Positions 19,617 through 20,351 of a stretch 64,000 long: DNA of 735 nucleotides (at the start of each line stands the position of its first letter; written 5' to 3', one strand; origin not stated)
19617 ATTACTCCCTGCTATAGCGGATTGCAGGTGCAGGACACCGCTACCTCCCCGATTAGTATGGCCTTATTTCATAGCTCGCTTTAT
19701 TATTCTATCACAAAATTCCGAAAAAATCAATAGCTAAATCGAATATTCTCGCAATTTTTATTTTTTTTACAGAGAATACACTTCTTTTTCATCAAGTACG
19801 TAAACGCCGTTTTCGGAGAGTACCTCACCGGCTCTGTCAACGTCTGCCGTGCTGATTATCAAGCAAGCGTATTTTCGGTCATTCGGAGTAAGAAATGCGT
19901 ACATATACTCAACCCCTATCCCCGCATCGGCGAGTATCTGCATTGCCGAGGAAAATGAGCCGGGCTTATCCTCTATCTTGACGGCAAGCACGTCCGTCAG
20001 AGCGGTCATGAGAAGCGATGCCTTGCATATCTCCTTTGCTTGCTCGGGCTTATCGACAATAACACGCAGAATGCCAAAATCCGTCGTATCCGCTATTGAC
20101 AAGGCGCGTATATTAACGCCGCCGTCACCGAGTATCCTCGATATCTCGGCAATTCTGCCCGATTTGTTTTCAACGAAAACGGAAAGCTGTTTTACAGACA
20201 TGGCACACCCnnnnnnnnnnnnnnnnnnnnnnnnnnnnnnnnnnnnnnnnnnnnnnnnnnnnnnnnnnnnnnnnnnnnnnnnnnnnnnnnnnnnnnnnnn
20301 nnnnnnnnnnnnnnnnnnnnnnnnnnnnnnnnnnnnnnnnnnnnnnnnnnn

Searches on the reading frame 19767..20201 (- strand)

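Call 21: search_protein_families(library=pfam, proteins=[window:19767-20201:-], max_evalue=0.00001)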
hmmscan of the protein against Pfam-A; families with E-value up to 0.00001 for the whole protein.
window:19767-20201:- (144 aa): 3 families
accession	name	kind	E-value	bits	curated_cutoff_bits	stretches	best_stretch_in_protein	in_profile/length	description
PF19571.5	ACT_8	-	3.8e-32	111.4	23.5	1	1-141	1-138/141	ACT domain pair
PF01842.31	ACT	-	3e-12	46.5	27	1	5-57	2-56/66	ACT domain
PF22629.2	ACT_AHAS_ss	-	4.1e-08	33.7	27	0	6-72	1-66/67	AHAS small subunit-like ACT domain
